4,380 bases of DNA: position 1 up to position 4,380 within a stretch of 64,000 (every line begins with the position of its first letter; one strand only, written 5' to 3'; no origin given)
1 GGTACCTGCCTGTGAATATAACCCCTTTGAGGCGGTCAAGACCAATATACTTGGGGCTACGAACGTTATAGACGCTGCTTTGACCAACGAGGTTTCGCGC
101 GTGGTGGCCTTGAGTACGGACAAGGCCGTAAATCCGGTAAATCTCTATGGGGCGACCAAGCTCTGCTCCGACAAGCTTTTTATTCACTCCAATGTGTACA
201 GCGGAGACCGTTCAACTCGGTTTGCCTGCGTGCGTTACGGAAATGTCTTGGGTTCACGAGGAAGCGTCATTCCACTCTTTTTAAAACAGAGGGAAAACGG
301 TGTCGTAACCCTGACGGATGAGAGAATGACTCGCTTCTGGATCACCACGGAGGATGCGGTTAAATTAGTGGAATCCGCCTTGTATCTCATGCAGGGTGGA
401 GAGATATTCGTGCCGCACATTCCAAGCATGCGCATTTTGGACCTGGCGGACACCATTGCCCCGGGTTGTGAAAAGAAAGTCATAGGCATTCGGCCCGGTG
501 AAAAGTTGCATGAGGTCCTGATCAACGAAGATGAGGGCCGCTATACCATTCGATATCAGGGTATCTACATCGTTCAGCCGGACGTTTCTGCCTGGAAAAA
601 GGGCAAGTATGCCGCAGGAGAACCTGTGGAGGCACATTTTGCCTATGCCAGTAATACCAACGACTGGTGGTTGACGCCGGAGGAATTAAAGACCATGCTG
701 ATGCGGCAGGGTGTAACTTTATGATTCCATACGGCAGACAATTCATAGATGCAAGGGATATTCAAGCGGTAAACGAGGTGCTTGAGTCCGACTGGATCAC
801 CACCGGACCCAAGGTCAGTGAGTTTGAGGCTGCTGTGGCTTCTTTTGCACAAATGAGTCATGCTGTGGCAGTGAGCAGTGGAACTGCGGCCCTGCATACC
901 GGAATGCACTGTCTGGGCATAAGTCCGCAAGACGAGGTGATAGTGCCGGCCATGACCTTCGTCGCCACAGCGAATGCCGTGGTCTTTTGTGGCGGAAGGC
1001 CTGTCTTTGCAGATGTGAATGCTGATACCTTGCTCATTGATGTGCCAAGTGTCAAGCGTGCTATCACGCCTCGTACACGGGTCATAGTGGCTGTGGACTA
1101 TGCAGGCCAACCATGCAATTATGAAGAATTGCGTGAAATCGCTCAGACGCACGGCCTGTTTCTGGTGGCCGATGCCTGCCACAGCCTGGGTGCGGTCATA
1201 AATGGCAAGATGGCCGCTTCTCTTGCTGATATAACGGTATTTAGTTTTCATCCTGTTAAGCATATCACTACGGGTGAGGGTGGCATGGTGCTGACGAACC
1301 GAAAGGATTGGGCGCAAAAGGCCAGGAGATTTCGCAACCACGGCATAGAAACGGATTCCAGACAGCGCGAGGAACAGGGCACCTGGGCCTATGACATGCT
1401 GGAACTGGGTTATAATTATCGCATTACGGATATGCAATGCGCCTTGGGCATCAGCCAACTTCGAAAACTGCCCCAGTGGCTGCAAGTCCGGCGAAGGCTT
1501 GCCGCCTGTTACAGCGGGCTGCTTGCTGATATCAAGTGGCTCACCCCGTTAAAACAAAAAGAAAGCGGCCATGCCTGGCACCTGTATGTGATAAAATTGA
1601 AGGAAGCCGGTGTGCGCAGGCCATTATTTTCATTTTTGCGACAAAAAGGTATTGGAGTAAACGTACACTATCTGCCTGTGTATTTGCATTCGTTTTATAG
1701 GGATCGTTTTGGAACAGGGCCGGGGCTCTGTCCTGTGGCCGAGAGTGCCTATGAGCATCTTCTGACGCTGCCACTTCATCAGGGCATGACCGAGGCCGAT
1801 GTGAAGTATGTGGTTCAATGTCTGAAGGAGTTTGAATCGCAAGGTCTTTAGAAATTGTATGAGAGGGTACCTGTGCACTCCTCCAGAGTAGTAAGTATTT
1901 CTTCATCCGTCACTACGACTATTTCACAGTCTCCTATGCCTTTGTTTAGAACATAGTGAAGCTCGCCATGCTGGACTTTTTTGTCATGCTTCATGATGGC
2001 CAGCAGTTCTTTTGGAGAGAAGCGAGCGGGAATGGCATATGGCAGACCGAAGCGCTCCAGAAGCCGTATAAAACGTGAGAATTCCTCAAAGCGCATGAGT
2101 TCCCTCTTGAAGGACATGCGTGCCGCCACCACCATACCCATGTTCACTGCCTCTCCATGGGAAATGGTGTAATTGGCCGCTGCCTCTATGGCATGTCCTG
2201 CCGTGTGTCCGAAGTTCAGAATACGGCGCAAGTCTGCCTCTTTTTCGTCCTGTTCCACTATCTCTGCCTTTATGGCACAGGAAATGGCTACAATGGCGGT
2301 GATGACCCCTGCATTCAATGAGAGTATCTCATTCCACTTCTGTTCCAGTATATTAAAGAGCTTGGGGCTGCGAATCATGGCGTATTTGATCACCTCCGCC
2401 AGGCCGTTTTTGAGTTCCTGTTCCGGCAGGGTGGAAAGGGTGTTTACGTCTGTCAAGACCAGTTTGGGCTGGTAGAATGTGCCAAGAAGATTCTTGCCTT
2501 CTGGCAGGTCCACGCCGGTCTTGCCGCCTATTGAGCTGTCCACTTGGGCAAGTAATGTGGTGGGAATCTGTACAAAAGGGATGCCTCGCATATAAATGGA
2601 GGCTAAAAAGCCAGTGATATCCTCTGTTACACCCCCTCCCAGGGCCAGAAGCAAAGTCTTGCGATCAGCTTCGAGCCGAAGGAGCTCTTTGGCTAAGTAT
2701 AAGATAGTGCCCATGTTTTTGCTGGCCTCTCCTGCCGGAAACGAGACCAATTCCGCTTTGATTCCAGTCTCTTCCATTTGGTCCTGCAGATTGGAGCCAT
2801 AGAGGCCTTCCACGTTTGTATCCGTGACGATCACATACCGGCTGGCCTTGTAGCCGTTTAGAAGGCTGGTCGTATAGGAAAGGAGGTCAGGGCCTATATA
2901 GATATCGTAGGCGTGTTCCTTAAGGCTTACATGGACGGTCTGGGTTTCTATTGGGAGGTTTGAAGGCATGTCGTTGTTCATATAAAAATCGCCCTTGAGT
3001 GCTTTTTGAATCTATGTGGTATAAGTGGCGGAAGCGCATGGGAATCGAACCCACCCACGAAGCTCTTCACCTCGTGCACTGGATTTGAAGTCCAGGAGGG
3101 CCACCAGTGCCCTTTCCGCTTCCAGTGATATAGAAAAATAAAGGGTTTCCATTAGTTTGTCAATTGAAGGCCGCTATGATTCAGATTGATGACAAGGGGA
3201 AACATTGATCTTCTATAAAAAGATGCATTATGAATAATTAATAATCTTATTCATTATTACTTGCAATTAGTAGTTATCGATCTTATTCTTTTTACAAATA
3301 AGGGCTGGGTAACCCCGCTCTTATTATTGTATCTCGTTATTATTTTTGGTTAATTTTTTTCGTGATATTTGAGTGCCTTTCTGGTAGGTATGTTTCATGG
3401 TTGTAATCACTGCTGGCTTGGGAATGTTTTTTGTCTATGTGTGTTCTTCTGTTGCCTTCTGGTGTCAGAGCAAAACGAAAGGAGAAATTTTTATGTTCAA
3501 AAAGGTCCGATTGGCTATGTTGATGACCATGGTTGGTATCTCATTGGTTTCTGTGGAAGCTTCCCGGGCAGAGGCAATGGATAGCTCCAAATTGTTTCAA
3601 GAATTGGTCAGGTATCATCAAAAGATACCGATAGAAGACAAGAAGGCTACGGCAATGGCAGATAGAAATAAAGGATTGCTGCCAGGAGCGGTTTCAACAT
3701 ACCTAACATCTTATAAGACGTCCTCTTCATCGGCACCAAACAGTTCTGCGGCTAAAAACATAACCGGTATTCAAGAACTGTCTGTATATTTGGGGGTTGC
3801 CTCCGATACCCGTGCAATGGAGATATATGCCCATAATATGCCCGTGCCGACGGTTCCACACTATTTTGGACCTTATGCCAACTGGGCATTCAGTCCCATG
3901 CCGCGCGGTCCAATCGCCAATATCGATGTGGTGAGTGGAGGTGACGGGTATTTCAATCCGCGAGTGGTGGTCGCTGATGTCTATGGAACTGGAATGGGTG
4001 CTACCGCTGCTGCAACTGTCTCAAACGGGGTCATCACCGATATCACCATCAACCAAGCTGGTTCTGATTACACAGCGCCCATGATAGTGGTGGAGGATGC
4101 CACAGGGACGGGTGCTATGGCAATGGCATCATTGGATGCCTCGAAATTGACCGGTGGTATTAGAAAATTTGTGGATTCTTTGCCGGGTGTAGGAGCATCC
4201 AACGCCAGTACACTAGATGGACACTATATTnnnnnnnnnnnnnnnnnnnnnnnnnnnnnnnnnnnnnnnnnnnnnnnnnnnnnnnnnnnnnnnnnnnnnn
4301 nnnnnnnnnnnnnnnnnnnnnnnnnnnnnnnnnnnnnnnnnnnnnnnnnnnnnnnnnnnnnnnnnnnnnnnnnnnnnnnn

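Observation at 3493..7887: A ~1460-aa secreted multicopper oxidase in an oxygen-defence-rich anaerobe (OmpB/OmpC-like architecture)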

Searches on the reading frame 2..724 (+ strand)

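Call 13: search_protein_families(library=pfam, proteins=[window:2-724:+], max_evalue=0.001)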
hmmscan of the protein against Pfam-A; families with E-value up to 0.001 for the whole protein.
window:2-724:+ (240 aa): 2 families
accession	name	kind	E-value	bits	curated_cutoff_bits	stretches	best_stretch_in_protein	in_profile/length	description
PF02719.21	Polysacc_synt_2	-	4.5e-73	246.4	20.2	1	1-192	90-292/293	Polysaccharide biosynthesis protein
PF01370.27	Epimerase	-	2e-10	41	20.9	1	2-128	78-226/240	NAD dependent epimerase/dehydratase family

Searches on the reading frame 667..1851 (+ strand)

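Call 13: search_protein_families(library=pfam, proteins=[window:667-1851:+], max_evalue=0.001)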
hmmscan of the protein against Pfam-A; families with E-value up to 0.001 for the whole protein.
window:667-1851:+ (394 aa): 6 families
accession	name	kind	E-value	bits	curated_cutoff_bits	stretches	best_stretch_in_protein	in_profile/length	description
PF01041.23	DegT_DnrJ_EryC1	-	3.4e-125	418.4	19.8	1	27-386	3-359/360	DegT/DnrJ/EryC1/StrS aminotransferase family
PF00155.27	Aminotran_1_2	-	4.8e-10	39.6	19.7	1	51-177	45-193/361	Aminotransferase class I and II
PF01212.27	Beta_elim_lyase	-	2.3e-07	30.9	27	1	46-224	30-224/288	Beta-eliminating lyase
PF00464.25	SHMT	-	2.2e-06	27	27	1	116-212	148-246/399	Serine hydroxymethyltransferase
PF01053.26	Cys_Met_Meta_PP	-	5.3e-06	25.7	27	1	47-224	51-227/381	Cys/Met metabolism PLP-dependent enzyme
PF00266.25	Aminotran_5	-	2.4e-05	23.9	21.5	1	49-227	44-229/371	Aminotransferase class-V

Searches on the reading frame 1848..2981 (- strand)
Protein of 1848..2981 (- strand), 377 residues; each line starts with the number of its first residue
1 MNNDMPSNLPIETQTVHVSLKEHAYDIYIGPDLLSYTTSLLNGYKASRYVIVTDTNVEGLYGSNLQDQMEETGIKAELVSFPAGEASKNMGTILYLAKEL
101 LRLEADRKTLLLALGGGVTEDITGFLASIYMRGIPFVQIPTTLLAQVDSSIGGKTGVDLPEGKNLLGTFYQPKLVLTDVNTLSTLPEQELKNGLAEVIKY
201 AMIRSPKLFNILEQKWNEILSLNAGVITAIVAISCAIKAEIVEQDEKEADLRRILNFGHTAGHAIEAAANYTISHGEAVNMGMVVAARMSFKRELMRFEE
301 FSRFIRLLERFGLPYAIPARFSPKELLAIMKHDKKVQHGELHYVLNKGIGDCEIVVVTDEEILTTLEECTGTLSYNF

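Call 13: search_protein_families(library=pfam, proteins=[window:1848-2981:-], max_evalue=0.001)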
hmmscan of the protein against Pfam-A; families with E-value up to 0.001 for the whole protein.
window:1848-2981:- (377 aa): 4 families
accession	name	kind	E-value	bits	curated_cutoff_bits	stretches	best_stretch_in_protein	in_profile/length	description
PF24621.2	DHQS_C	-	6.9e-47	159.5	27.6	1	193-336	1-144/144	3-dehydroquinate synthase C-terminal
PF01761.26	DHQ_synthase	-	5.4e-45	152.2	24.2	1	80-191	3-114/115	3-dehydroquinate synthase N-terminal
PF13685.12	Fe-ADH_2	-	1.8e-11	44.7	28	1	29-143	2-108/149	Iron-containing alcohol dehydrogenase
PF00465.25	Fe-ADH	-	4.6e-05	23.5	31.3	1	26-142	3-130/168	Iron-containing alcohol dehydrogenase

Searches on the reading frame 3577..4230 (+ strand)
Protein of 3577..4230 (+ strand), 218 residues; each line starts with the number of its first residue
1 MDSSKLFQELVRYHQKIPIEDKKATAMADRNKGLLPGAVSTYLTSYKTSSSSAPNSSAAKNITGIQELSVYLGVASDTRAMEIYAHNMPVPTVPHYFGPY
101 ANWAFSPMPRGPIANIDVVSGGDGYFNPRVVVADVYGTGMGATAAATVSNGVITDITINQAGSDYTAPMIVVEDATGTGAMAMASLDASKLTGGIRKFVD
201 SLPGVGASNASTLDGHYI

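Call 14: search_protein_families(library=pfam, proteins=[window:3577-4230:+], max_evalue=1)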
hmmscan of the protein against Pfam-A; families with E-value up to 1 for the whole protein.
window:3577-4230:+ (218 aa): 1 family
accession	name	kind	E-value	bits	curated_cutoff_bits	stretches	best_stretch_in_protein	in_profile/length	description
PF14736.11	N_Asn_amidohyd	-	0.077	12.6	24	1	155-204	26-76/270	Protein N-terminal asparagine amidohydrolase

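Call 43: search_solved_structures(query=window:3577-4230:+, max_evalue=10)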
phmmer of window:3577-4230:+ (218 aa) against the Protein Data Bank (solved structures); distinct sequences matched with E-value up to 10: 1.
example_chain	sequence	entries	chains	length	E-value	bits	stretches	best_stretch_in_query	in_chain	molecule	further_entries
4qtj_A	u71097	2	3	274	0.39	13.7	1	19-96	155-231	White-opaque regulator 1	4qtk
